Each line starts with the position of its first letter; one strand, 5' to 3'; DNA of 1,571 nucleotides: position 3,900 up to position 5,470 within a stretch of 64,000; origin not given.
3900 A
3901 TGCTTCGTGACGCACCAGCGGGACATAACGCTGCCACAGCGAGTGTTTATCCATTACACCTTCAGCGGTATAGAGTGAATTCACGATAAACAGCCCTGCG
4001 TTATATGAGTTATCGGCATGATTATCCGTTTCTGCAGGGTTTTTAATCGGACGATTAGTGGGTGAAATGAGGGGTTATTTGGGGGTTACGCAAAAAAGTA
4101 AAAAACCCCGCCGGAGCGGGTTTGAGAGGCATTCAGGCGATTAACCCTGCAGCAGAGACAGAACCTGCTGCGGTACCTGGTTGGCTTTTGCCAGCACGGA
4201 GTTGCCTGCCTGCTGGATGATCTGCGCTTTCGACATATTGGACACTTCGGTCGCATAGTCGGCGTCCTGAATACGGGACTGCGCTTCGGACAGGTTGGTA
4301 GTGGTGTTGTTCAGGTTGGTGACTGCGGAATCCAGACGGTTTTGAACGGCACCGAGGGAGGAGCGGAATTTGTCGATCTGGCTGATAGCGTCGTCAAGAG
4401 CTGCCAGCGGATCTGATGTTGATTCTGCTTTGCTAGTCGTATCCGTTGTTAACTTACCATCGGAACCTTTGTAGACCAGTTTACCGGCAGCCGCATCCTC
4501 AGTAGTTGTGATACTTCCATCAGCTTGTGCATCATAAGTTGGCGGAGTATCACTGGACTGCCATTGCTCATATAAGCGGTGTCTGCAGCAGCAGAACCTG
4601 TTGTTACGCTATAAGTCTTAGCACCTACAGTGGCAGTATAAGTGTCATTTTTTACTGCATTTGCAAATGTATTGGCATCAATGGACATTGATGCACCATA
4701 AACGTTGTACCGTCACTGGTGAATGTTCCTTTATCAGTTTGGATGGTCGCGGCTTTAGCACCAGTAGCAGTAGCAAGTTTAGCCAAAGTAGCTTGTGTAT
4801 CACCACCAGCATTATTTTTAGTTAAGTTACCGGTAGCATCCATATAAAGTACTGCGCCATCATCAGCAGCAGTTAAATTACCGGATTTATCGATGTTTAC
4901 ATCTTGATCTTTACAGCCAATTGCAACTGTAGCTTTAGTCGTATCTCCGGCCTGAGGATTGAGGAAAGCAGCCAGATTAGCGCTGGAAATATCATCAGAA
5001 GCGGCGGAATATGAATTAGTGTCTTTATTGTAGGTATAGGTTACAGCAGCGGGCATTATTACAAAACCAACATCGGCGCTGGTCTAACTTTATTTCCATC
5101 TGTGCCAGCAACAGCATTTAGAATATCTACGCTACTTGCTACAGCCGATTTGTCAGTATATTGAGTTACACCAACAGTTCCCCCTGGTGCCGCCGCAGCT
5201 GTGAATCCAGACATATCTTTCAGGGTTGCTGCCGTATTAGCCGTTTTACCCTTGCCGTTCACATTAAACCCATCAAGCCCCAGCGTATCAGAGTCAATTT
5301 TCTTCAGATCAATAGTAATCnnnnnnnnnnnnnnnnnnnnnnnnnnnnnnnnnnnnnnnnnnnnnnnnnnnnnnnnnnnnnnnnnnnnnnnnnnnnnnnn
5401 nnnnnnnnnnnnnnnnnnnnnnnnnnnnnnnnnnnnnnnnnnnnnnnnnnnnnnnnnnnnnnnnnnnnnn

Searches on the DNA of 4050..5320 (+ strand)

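Call 59: search_dna_similar(query=window:4050-5320:+, collection=ecoli_genomes, mode=near, max_rows=10)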
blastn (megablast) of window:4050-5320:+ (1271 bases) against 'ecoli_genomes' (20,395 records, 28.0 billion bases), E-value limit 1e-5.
Records with a match: 5378; places in all: 5814; records where one place covers at least 80% of the query: 233.
Genomes with a match: 5378 of 5426; with a place that covers at least 80% of the query: 233. Places per genome that has any: lowest 1, median 1, highest 2. On chromosomes: 5812 places; on plasmids: 2.
Best place of each record, by identity: >=99% 3; 95-99% 397; 90-95% 3052; 80-90% 1065; 60-80% 861.
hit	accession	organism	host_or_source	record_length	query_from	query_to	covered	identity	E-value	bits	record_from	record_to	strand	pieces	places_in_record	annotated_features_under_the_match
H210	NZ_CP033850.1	Escherichia coli strain FDAARGOS_497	Homo sapiens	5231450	1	1271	100%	97.6%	0e+0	2185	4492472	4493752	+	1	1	FliC/FljB family flagellin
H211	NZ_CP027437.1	Escherichia coli strain 2012C-4221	missing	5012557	1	1271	100%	97.6%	0e+0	2185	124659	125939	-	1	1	FliC/FljB family flagellin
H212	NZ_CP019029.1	Escherichia coli strain Ecol_881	Homo sapiens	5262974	1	1271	100%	97.6%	0e+0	2185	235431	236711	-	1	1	FliC/FljB family flagellin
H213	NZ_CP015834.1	Escherichia coli strain MS6198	Homo sapiens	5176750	1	1271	100%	97.6%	0e+0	2185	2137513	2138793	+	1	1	FliC/FljB family flagellin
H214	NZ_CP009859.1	Escherichia coli strain ECONIH1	rectal swab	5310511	1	1271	100%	97.6%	0e+0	2185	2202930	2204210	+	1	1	FliC/FljB family flagellin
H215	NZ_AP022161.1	Escherichia coli strain WP5-S18-ESBL-08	-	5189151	1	1271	100%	97.6%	0e+0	2185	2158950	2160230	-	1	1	FliC/FljB family flagellin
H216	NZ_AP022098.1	Escherichia coli strain WP4-S18-ESBL-09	-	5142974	1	1271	100%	97.6%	0e+0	2185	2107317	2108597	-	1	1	FliC/FljB family flagellin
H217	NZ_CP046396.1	Escherichia coli strain ampC_0069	Homo sapiens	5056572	1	1271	100%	97.6%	0e+0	2185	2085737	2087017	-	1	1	FliC/FljB family flagellin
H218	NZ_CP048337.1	Escherichia coli strain 142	environment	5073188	1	1271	100%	97.6%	0e+0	2185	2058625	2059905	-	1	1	FliC/FljB family flagellin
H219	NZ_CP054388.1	Escherichia coli strain 1517k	Gallus gallus domesticus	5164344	1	1271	100%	97.6%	0e+0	2185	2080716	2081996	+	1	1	FliC/FljB family flagellin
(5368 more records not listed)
